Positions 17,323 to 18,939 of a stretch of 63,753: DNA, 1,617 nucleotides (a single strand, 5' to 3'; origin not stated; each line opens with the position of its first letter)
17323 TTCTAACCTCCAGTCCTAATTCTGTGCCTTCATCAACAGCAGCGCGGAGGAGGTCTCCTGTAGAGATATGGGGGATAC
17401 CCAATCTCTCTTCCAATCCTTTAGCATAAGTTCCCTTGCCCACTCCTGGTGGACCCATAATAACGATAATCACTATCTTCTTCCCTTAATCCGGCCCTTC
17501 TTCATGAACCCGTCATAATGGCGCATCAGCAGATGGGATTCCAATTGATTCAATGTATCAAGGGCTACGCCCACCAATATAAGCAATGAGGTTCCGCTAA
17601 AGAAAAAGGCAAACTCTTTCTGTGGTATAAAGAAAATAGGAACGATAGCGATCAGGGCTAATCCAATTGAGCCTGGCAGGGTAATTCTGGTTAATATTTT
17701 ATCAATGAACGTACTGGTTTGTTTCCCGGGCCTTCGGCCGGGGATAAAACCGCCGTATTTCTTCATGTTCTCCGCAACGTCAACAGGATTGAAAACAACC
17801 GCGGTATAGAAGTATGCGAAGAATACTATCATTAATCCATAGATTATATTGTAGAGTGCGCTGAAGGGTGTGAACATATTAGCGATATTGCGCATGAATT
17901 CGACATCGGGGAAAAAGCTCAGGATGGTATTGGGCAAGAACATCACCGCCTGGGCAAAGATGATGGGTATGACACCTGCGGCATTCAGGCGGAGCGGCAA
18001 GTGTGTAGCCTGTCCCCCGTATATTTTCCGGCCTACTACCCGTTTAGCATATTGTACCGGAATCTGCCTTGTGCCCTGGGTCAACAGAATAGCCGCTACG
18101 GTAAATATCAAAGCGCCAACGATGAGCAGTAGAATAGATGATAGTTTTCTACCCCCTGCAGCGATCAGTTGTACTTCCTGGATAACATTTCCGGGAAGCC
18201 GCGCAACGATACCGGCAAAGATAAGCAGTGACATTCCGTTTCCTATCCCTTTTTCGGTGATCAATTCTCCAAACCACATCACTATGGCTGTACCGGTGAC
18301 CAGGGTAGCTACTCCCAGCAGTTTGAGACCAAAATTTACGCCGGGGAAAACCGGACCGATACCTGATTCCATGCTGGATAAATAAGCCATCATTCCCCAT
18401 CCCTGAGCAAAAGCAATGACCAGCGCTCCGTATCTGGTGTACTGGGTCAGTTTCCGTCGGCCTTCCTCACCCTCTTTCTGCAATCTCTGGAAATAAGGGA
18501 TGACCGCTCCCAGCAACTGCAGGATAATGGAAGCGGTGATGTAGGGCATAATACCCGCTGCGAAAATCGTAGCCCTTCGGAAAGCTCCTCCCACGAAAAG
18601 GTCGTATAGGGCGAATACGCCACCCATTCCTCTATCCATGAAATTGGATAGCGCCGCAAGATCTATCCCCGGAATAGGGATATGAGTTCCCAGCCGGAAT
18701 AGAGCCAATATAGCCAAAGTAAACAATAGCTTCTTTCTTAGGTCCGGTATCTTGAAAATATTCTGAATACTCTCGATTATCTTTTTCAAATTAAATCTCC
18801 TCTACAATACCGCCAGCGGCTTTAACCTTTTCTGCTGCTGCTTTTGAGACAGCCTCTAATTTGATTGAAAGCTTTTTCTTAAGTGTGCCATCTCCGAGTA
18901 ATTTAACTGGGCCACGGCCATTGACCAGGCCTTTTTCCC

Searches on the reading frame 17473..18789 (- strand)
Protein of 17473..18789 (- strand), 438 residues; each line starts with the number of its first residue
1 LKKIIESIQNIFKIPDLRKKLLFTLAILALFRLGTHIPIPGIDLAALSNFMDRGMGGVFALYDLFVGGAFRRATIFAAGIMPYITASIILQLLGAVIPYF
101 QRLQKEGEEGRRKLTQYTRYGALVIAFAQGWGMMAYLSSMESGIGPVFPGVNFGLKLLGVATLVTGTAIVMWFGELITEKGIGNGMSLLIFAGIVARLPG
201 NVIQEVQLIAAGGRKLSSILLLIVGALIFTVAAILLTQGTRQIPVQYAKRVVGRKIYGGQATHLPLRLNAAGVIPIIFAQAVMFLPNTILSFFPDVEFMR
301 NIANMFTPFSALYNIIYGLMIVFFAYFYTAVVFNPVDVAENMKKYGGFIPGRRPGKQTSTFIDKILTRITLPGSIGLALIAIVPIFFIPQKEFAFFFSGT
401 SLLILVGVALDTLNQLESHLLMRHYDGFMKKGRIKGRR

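Call 54: find_homologous_proteins(query=window:17473-18789:-, max_evalue=1e-30)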
Query window:17473-18789:- (438 aa): 8000 proteins with E <= 1e-30 among 8000 candidates; the best 120 are listed.
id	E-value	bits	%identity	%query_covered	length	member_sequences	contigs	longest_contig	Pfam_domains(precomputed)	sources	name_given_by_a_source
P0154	2.7e-276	934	100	99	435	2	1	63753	PF00344.26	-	-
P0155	2.2e-241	819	85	99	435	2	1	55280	PF00344.26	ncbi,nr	ncbi:preprotein translocase subunit SecY [bacterium]|nr:preprotein translocase subunit SecY [bacteri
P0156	2.0e-211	721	73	100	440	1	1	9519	PF00344.26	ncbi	-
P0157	2.1e-189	648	66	100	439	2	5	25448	PF00344.26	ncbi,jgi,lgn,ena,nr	ncbi:MAG: preprotein translocase subunit SecY [candidate division Zixibacteria bacterium 4484_93]|nr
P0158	3.7e-188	644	66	100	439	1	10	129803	PF00344.26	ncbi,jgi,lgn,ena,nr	ncbi:preprotein translocase subunit SecY [bacterium]|nr:preprotein translocase subunit SecY [bacteri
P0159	5.9e-187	640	66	100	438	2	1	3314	PF00344.26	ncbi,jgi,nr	ncbi:preprotein translocase subunit SecY [bacterium]|nr:MAG: preprotein translocase subunit SecY [ba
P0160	1.6e-186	639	66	100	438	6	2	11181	PF00344.26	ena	-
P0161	4.8e-186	637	67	100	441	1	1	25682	PF00344.26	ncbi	-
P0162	1.1e-185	636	65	100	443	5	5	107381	PF00344.26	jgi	jgi:preprotein translocase subunit SecY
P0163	2.9e-185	635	67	100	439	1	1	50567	PF00344.26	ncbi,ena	-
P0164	4.8e-185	634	65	100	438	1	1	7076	PF00344.26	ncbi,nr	ncbi:preprotein translocase subunit SecY [bacterium]|nr:preprotein translocase subunit SecY [bacteri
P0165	5.8e-185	634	67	100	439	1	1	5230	PF00344.26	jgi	-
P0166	6.4e-185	633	65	100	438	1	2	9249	PF00344.26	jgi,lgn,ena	-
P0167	1.4e-184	632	66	100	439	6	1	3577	PF00344.26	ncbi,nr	ncbi:preprotein translocase subunit SecY [bacterium]|nr:preprotein translocase subunit SecY [bacteri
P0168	1.6e-184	632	67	100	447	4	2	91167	PF00344.26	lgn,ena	-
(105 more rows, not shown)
